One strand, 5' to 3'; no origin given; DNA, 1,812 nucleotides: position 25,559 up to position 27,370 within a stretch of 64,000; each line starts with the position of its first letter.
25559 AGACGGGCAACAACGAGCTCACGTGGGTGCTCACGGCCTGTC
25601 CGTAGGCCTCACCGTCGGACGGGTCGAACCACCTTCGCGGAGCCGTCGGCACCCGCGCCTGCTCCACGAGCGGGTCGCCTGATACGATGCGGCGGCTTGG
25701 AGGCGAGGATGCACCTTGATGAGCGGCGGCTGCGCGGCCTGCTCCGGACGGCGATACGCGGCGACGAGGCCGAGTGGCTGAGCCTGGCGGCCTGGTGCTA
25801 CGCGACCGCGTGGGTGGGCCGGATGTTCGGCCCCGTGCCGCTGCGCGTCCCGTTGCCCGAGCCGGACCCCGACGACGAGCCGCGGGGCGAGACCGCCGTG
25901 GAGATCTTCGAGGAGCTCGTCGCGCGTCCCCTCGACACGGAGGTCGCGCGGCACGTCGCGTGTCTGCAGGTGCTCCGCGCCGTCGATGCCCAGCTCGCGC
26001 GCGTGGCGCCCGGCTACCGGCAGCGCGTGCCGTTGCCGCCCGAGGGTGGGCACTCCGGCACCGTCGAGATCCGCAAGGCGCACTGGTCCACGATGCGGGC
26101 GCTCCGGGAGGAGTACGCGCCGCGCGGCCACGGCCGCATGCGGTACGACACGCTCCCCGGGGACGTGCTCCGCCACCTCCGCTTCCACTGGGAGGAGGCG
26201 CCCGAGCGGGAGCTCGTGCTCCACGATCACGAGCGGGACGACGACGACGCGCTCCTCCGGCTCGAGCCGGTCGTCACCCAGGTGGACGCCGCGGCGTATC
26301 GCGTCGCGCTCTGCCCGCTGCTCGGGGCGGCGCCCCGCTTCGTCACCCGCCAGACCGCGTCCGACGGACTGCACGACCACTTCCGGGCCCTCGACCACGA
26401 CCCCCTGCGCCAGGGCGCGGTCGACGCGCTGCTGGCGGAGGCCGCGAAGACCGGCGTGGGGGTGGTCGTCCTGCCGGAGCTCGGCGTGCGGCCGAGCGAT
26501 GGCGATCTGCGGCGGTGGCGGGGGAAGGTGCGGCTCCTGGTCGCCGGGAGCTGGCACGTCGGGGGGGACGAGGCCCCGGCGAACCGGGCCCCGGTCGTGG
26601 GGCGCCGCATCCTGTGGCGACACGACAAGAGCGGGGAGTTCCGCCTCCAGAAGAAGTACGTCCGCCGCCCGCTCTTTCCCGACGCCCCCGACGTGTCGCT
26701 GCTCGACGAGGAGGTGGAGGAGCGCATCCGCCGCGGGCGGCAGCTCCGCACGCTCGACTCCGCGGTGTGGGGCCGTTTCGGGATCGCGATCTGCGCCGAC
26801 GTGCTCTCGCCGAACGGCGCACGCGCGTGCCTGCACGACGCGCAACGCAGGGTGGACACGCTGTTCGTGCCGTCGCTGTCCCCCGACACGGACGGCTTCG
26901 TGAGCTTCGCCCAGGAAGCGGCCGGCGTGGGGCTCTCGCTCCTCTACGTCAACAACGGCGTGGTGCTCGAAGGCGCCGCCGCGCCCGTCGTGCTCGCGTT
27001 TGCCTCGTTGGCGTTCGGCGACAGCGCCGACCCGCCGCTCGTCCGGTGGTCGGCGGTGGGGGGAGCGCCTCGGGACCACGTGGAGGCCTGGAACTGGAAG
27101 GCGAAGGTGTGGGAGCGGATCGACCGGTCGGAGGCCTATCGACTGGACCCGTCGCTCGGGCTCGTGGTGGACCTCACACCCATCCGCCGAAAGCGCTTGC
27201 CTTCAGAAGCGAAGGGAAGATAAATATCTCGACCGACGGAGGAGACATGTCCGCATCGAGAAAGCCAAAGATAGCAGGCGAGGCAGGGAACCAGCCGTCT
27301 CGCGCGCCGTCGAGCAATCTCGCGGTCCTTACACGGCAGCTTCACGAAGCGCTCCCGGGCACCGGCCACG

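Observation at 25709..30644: Candidate undescribed four-gene module: nitrilase-fold enzyme, wHTH, soluble GAF/PAS kinase and atypical receiver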

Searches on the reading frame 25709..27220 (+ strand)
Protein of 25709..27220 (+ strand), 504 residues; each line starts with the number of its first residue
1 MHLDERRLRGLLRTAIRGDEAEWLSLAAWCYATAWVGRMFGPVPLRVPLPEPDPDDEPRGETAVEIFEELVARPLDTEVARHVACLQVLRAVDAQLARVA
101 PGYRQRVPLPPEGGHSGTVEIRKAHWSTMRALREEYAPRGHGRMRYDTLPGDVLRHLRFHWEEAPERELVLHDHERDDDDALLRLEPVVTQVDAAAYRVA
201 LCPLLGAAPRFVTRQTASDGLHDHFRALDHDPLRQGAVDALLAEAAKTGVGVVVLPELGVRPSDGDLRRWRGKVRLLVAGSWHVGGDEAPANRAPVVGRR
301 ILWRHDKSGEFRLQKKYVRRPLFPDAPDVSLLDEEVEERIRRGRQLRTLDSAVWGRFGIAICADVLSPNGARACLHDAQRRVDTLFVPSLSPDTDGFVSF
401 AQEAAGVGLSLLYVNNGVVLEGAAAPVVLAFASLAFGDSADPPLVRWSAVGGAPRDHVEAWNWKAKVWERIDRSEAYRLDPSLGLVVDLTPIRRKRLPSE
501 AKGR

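Call 4: search_protein_families(library=pfam, proteins=[window:25709-27220:+], max_evalue=0.1)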
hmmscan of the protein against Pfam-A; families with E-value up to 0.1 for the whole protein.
window:25709-27220:+ (504 aa): 1 family
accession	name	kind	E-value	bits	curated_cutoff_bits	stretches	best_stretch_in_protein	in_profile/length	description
PF00795.27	CN_hydrolase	-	0.0011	18.9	23.2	0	311-374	104-161/256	Carbon-nitrogen hydrolase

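Call 5: search_protein_families(library=padloc, proteins=[window:25709-27220:+], max_evalue=0.1)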
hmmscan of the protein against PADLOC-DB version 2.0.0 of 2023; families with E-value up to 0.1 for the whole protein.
window:25709-27220:+ (504 aa): 2 families
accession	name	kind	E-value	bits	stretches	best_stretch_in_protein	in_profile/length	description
PDLC01989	CARF_m7--CARF_nitrilase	-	0.00071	16.3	1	342-416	308-376/457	-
PDLC03804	RTasNitrilase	-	0.0049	13.9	1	235-401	177-318/397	DRT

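Call 6: search_protein_families(library=ncbifam, proteins=[window:25709-27220:+], max_evalue=0.1)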
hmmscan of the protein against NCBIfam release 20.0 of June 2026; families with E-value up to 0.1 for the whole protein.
window:25709-27220:+ (504 aa): 0 families

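Call 7: find_homologous_proteins(query=window:25709-27220:+, max_evalue=0.001)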
Query window:25709-27220:+ (504 aa): 1 proteins with E <= 0.001 among 8000 candidates.
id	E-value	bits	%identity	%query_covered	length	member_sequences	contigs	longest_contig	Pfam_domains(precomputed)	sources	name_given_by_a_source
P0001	0.0e+0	1144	100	100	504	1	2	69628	-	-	-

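Call 9: search_solved_structures(query=window:25709-27220:+, max_evalue=10, show_alignments=2)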
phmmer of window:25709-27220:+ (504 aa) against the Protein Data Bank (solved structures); distinct sequences matched with E-value up to 10: 2.
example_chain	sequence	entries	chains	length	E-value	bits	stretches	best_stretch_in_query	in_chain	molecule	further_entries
1o7l_A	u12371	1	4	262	1.3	10.8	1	199-292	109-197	TRANSCRIPTIONAL REGULATOR MODE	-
1b9m_A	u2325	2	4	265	1.3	10.8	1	199-292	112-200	PROTEIN (MODE)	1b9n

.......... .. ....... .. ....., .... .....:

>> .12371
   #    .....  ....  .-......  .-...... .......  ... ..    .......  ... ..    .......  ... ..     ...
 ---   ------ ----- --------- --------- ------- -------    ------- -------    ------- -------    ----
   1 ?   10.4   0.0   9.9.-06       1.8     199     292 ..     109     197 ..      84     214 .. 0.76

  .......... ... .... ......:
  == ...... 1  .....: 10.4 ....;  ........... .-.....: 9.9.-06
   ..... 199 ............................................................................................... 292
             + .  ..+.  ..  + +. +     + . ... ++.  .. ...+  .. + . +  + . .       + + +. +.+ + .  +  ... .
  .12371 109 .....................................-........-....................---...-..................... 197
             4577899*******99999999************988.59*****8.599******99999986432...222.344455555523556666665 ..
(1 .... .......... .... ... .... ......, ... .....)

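Call 10: find_encoding_contigs(protein=P0001, flank=10000, max_places=6)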
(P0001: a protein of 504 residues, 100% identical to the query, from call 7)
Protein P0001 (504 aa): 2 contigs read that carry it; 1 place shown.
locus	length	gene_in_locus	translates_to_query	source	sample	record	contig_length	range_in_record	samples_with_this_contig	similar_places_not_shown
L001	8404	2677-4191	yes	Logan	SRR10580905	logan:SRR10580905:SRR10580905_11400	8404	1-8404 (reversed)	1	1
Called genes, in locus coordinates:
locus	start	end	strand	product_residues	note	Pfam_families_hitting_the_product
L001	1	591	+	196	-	?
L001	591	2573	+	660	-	PF13517:FG-GAP_3 (weak)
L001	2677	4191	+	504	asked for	-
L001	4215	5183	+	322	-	-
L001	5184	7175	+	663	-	PF01590:GAF, PF13185:GAF_2, PF13426:PAS_9 (faint), PF02518:HATPase_c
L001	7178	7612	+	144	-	-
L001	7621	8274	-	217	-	-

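Call 19: predict_structure(protein=window:25709-27220:+)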
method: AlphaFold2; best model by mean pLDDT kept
length: 504 residues; sequences in the alignment: 1
mean_pLDDT: 34.3   pTM: 0.23
mean pLDDT of the five models: 34.3, 30.1, 28.5, 27.5, 27.3
residues with pLDDT >= 90: 0; 70-90: 0; 50-70: 6; < 50: 498
segments of 3 or more residues with pLDDT < 50: 1-9, 11-17, 19-28, 30-54, 57-121, 123-504
pLDDT, mean of each block of 10 residues (from residue 1): 40 47 48 41 37 44 38 36 40 46 46 45 43 43 42 39 41 32 24 28 27 26 31 35 36 28 30 29 27 29 34 32 31 35 30 28 29 34 28 31 29 28 32 31 30 28 26 31 31 36 35
secondary structure, 60 per line:
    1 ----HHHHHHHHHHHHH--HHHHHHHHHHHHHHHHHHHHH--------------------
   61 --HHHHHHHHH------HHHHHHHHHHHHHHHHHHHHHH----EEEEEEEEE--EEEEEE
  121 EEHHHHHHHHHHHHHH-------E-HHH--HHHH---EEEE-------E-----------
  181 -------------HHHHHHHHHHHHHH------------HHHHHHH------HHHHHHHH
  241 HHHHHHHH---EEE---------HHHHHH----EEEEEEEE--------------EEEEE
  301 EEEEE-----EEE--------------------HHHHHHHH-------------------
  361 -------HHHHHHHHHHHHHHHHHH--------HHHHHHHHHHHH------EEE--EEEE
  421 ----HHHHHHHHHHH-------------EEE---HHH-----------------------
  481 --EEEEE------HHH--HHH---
elements in order: H5-17 H20-40 H63-71 H78-99 E104-112 E115-122 H123-136 H151-154 E158-161 H194-207 H220-226 H233-248 E252-254 H264-269 E274-281 E296-305 E311-313 H334-341 H368-385 H394-405 E412-414 E417-420 H425-435 E449-451 E483-487

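Call 20: search_protein_representatives(protein=window:25709-27220:+)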
Query: 504 residues. Proteins with E-value up to 0.001 (for the whole library): 118; up to 1e-10: 58; up to 1e-30: 3. The best 118 are listed.
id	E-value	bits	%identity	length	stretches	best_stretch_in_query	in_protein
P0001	0.0e+00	1143.6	100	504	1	1-504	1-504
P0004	1.2e-34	136.5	38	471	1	83-489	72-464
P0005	4.5e-33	131.2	37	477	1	77-488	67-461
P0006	3.6e-28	115.0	37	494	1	111-493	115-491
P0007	2.3e-27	112.4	48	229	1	269-501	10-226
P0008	5.0e-25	104.7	35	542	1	124-471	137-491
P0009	2.4e-24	102.4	36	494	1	126-490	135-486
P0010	3.2e-24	102.0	33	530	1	15-491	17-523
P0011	2.0e-23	99.4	35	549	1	136-449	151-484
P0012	2.0e-22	96.1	32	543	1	137-424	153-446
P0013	1.7e-21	93.0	31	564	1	56-475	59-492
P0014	3.5e-21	92.0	35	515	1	123-462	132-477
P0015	4.5e-21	91.6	34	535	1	124-489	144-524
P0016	4.9e-21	91.5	38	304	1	241-496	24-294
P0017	1.8e-19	86.3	34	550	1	117-449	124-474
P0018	4.6e-19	85.0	33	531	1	160-501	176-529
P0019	2.5e-18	82.6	35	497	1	192-457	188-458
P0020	2.5e-18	82.5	38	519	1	191-460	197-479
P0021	1.7e-17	79.8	36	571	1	125-420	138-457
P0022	2.5e-17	79.3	36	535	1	150-490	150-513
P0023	2.6e-17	79.2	32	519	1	99-490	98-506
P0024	6.0e-17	78.0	30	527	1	195-489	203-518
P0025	9.4e-17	77.4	33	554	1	151-448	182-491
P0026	4.1e-16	75.2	35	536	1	195-503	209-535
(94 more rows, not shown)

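Call 23: search_solved_structures(query=A1, max_evalue=1, show_alignments=2)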
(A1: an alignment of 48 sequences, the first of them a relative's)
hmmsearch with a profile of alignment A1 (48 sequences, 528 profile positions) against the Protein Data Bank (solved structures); distinct sequences matched with E-value up to 1: 19.
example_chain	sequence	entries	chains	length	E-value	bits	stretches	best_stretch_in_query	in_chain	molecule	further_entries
6lcg_A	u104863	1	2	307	0.012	17.3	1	242-273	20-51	N-carbamoyl-D-amino-acid hydrolase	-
6lei_A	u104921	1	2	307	0.012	17.3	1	242-273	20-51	N-carbamoyl-D-amino-acid hydrolase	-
8i99_A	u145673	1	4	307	0.012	17.3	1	242-273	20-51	N-carbamoyl-D-amino-acid hydrolase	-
6led_A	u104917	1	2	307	0.012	17.3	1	242-273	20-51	N-carbamoyl-D-amino-acid hydrolase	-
6le2_A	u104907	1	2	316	0.013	17.2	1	242-273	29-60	N-carbamoyl-D-amino-acid hydrolase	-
6zby_A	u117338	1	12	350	0.058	15.1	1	364-395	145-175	NitA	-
5h78_A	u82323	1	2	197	0.24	13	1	12-101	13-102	cAMP-dependent protein kinase type II-alpha regulatory subunit,DHR14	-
3wuy_A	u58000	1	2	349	0.38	12.4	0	245-272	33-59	Nitrilase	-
3ivz_A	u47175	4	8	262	0.58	11.8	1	240-270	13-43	Nitrilase | Beta ureidopropionase (Beta-alanine synthase)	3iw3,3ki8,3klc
3ilv_A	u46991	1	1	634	0.69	11.5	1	239-274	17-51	Glutamine-dependent NAD(+) synthetase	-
1fo6_A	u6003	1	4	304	0.73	11.4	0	242-273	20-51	N-CARBAMoYL-D-AMINO-ACID AMIDOHYDROLASE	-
2ggk_A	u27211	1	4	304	0.73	11.4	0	242-273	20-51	N-carbamoyl-D-amino acid amidohydrolase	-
2ggl_A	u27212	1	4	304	0.74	11.4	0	242-273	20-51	N-carbamoyl-D-amino acid amidohydrolase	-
6i00_J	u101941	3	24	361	0.83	11.3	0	247-270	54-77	Bifunctional nitrilase/nitrile hydratase NIT4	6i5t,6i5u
4o24_A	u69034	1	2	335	0.87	11.2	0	236-267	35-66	Exonuclease, putative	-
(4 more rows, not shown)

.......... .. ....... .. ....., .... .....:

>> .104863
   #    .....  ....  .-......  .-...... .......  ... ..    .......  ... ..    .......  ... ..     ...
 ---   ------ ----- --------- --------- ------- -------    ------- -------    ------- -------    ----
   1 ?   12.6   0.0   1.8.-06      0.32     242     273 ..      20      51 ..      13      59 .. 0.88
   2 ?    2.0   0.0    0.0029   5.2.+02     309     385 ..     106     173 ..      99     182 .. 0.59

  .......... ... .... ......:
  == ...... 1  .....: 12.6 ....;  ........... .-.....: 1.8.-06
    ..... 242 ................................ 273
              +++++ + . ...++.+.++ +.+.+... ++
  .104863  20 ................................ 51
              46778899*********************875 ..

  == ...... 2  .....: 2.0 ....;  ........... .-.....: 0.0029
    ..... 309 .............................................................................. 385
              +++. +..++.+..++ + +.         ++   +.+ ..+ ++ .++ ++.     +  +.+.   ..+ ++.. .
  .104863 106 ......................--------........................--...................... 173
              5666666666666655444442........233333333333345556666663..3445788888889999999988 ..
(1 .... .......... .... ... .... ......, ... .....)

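Call 24: search_protein_families(library=pfam, alignment_id=A1, max_evalue=0.01)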
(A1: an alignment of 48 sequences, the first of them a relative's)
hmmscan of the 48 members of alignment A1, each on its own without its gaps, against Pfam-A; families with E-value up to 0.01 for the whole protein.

A. member 1, P0001 (504 aa): 1 family
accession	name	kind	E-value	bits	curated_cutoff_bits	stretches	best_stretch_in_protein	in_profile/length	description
PF00795.27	CN_hydrolase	-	0.0011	18.9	23.2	0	311-374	104-161/256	Carbon-nitrogen hydrolase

B. families by the number of members that match (of 48 scanned): 3 families
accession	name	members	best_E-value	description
PF00795.27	CN_hydrolase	35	2.9e-09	Carbon-nitrogen hydrolase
PF17939.6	TetR_C_30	1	0.0015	Tetracyclin repressor-like, C-terminal domain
PF01380.27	SIS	1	0.0066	SIS domain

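Call 26: find_homologous_proteins(query=A1, max_evalue=0.00001)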
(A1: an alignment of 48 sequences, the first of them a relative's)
Query A1 (48 sequences) (504 aa, profile of the alignment): 1 proteins with E <= 0.00001 among 8000 candidates.
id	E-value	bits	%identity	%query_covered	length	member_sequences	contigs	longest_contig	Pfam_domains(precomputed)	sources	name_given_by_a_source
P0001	4.4e-95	337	100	100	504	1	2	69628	-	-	-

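Call 27: find_encoding_contigs(protein=P0004, flank=8000, max_places=3)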
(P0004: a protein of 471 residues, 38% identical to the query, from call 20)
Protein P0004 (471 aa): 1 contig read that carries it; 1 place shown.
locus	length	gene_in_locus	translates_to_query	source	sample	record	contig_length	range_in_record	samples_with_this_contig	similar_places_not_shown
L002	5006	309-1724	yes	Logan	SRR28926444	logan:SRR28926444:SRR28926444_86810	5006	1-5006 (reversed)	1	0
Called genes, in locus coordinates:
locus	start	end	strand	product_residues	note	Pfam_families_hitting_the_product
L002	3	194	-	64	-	?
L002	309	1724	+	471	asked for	-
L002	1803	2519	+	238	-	-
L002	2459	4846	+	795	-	PF01656:CbiA (weak), PF09140:MipZ (weak), PF10609:ParA (faint), PF13614:AAA_31 (faint), PF13176:TPR_7 (faint), PF13181:TPR_8 (faint), PF13414:TPR_11 (faint), PF13424:TPR_12 (weak), +2 more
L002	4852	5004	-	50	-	?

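Call 28: list_cluster_members(proteins=[P0005, P0006, P0008, P0009, P0010, P0011, P0012, P0013, P0014, P0015])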
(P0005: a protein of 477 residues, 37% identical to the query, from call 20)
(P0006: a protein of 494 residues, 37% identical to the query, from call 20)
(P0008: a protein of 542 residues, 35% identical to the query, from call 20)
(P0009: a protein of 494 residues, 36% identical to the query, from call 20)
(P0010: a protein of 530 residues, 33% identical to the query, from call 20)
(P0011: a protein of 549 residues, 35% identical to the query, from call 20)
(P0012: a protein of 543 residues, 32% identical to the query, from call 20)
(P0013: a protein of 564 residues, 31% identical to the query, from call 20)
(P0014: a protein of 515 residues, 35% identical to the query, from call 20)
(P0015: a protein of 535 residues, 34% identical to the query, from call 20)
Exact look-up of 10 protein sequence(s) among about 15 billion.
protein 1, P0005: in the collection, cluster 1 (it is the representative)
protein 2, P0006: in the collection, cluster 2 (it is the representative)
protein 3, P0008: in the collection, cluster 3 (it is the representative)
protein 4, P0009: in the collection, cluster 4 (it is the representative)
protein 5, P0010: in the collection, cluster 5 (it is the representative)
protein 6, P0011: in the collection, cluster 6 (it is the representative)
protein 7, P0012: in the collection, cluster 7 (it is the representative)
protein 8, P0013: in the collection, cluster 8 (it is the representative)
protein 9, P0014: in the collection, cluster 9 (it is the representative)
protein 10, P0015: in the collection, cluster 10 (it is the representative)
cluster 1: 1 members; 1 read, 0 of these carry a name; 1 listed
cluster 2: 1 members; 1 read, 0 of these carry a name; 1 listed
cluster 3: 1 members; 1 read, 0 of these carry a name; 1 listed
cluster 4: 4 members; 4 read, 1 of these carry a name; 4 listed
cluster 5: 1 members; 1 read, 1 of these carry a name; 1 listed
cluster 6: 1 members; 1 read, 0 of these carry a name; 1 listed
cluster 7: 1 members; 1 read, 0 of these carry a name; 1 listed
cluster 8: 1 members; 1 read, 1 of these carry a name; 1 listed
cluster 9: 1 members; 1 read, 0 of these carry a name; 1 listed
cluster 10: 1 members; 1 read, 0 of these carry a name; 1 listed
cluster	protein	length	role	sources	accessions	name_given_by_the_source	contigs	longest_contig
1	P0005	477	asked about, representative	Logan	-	-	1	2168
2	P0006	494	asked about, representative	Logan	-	-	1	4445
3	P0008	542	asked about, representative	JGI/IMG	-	-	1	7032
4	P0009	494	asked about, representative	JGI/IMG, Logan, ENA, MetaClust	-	\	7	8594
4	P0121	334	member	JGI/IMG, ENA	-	-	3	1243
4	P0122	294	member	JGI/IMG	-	-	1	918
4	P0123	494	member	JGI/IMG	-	-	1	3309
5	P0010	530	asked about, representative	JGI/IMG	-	predicted amidohydrolase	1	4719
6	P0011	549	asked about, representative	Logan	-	-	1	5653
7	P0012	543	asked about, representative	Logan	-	-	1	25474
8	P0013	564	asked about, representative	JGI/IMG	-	predicted amidohydrolase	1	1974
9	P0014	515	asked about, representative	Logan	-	-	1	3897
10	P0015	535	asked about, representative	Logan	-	-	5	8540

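Call 29: find_encoding_contigs(protein=P0012, flank=10000, max_places=2)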
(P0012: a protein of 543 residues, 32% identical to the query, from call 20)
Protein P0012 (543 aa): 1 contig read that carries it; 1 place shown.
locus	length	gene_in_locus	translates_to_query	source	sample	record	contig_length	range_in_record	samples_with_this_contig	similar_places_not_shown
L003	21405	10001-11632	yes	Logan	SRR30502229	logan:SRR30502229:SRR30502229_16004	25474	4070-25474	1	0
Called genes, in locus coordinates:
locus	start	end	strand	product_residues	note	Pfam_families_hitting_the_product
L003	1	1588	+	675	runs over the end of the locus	-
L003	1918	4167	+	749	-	PF12770:CHAT (weak)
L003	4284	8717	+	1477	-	PF07669:Eco57I, PF20473:MmeI_Mtase, PF20466:MmeI_TRD (weak)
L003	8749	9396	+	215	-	PF22531:DUF7002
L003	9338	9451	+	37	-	-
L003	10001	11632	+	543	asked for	-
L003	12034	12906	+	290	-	-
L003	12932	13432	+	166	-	PF02556:SecB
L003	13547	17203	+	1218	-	PF00271:Helicase_C (weak)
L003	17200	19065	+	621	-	PF09369:MZB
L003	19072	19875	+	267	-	PF13091:PLDc_2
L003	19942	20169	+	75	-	PF00035:dsrm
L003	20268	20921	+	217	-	PF01844:HNH (weak)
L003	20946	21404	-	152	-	?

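Call 30: find_encoding_contigs(protein=P0009, flank=8000, max_places=3)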
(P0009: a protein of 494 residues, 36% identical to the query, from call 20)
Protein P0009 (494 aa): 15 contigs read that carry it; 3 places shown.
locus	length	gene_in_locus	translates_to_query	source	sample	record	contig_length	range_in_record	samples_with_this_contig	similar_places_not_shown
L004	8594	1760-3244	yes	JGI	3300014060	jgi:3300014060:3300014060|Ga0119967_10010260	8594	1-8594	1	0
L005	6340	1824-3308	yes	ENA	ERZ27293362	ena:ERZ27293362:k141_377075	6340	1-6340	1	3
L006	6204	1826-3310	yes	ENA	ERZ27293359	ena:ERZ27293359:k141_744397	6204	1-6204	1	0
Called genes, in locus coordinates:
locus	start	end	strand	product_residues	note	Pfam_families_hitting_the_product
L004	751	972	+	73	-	-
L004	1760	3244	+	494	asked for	-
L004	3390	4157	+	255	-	-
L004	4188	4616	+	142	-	-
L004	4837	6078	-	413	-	PF13091:PLDc_2, PF09565:RE_NgoFVII (weak)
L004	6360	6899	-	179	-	-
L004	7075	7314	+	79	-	-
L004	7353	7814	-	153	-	-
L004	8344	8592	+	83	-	?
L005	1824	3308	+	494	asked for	-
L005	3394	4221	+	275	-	-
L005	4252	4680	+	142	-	-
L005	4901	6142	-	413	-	PF13091:PLDc_2, PF09565:RE_NgoFVII (weak)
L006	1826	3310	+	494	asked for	-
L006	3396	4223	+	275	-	-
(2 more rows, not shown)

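Call 31: list_cluster_members(proteins=[P0017, P0018, P0019, P0020, P0021, P0022, P0023, P0024, P0025, P0026])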
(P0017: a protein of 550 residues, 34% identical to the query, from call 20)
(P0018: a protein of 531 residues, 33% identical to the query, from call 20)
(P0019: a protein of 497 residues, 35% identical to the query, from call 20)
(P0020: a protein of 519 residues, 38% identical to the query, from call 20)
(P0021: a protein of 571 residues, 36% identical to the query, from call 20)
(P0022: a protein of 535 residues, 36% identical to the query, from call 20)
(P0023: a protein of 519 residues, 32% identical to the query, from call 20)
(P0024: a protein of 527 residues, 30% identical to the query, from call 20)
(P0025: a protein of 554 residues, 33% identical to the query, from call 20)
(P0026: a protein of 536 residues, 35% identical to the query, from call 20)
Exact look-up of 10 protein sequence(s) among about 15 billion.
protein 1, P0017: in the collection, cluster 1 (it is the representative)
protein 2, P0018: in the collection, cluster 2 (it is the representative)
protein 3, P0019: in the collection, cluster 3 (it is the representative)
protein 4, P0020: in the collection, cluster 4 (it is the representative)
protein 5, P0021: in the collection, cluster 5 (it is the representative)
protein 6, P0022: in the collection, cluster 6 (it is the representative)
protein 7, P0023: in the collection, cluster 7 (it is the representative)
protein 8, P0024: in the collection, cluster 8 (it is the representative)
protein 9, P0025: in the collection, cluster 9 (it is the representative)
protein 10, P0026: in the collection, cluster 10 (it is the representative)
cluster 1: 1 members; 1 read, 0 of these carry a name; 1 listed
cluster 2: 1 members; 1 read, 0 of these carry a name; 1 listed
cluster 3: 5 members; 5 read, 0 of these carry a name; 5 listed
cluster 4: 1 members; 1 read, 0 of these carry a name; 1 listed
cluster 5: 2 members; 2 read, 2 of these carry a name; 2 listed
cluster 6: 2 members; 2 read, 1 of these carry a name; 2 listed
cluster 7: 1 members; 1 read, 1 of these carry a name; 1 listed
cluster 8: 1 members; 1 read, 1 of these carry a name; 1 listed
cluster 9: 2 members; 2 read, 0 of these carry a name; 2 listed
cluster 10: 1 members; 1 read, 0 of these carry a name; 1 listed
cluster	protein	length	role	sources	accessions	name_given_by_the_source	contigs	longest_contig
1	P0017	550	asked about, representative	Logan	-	-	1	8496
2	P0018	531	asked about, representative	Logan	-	-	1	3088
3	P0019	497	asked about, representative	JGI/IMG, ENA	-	-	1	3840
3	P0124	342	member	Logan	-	-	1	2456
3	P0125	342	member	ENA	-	-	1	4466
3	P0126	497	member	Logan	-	-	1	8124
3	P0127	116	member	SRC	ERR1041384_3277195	-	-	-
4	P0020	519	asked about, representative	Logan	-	-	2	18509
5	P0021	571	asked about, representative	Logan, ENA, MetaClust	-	\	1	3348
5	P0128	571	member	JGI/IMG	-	hypothetical protein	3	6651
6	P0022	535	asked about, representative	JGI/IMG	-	predicted amidohydrolase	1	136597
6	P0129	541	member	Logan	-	-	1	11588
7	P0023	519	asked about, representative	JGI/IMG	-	hypothetical protein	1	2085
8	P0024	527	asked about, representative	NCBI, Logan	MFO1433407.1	MAG: nitrilase-related carbon-nitrogen hydrolase [Candidatus Competibacteraceae bacterium]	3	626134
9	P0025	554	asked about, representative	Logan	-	-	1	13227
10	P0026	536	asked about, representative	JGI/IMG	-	-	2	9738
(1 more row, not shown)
